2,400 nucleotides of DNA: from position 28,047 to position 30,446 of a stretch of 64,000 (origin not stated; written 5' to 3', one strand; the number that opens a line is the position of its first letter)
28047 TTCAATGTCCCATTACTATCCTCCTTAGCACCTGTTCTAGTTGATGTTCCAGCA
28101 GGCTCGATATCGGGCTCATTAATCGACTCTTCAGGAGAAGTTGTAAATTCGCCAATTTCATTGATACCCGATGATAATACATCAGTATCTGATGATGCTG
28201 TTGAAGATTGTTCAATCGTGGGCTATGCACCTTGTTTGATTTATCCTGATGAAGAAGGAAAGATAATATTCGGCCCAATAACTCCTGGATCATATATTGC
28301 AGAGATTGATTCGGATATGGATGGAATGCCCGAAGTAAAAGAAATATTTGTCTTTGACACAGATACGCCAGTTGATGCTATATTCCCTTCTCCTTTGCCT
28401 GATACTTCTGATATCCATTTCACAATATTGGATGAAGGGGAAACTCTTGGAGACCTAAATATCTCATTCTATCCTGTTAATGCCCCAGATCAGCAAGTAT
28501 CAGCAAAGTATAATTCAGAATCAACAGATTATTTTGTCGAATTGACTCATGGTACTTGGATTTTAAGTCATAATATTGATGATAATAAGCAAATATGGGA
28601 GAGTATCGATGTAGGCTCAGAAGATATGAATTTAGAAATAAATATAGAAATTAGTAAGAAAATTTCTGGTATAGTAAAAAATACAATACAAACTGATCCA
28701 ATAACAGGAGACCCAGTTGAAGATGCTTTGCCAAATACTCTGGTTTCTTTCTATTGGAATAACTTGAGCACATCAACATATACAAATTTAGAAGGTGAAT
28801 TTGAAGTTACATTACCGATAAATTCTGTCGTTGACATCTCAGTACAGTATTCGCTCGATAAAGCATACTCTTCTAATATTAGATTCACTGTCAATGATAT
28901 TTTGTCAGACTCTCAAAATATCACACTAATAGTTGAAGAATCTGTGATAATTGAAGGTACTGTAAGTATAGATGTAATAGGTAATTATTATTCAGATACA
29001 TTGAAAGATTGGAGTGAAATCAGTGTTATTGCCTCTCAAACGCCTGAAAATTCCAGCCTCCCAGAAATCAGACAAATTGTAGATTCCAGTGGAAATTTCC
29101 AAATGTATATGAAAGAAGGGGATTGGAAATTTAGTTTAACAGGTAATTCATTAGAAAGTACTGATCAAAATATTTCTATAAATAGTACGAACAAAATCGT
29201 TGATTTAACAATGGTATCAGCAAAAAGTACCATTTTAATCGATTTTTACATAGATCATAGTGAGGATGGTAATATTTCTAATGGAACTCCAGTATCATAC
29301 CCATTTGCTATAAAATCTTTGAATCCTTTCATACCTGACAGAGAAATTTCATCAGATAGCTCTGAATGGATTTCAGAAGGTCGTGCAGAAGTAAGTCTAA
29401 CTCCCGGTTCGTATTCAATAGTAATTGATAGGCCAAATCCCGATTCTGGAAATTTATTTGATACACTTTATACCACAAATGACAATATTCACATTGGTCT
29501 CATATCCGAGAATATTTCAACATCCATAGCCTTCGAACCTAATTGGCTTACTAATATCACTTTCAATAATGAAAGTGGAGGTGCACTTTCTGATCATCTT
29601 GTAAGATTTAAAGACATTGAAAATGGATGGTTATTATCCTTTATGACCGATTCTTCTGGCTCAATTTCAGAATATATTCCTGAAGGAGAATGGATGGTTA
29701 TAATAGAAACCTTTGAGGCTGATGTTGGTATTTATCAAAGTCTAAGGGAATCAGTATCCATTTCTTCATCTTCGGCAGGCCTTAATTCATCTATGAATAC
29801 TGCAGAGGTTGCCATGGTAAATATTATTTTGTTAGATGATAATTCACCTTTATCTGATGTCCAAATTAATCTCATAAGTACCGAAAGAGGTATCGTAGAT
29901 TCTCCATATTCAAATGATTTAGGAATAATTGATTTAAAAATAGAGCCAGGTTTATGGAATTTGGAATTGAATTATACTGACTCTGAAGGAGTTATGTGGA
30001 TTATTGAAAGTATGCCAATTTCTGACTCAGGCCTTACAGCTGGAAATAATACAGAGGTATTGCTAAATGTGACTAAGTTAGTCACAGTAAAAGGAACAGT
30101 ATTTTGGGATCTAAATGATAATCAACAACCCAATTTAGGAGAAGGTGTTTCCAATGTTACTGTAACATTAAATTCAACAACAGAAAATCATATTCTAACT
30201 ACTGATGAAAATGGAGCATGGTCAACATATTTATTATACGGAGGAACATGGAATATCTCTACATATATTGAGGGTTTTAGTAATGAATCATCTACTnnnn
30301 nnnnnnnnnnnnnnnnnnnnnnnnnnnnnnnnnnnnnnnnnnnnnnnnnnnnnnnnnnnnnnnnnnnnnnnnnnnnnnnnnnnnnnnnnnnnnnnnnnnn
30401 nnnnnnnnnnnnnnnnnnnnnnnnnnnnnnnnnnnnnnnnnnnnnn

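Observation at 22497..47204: Co-directional surface-glycoprotein module: aglB-giant, S8 protease, beta-helix giant, STAND regulator, TSP3/propeller giant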

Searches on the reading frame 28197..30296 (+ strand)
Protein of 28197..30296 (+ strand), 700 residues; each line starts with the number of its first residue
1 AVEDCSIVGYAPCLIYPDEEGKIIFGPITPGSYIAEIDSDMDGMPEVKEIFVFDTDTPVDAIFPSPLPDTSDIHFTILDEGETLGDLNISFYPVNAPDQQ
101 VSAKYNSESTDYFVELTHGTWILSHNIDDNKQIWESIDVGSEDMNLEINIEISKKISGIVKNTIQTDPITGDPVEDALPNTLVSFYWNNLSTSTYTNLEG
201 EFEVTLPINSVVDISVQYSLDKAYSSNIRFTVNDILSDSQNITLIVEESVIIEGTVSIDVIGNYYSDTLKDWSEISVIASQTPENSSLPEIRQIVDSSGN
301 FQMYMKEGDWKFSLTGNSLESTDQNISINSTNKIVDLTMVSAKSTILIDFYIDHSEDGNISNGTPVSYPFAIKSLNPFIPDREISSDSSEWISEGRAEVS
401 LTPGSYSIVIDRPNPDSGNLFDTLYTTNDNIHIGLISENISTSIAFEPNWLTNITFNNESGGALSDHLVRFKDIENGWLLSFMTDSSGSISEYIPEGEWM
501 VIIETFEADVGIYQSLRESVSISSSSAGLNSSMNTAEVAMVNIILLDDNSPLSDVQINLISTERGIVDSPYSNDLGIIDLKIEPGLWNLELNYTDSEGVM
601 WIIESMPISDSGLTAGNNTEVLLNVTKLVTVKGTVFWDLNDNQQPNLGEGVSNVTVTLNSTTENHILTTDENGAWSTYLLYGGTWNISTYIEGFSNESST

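Call 66: search_protein_families(library=pfam, proteins=[window:28197-30296:+], max_evalue=1)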
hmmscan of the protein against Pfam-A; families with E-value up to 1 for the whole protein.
window:28197-30296:+ (700 aa): 5 families
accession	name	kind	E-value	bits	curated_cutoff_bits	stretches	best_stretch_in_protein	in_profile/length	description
PF13620.12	CarboxypepD_reg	-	1.3e-09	38.7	32.3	1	648-698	11-63/82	Carboxypeptidase regulatory-like domain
PF06427.17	UDP-g_GGTase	-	6.2e-05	23.5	26.2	1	549-624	10-84/108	UDP-glucose:Glycoprotein Glucosyltransferase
PF17210.9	SdrD_B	-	0.00015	22.3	29.7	1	634-688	6-63/112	SdrD B-like domain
PF13715.12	CarbopepD_reg_2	-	0.00087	19.7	32.2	1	183-219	17-53/88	CarboxypepD_reg-like domain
PF11974.14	bMG3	-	0.089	13.2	34.9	0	539-578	15-54/103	Bacterial alpha-2-macroglobulin MG3 domain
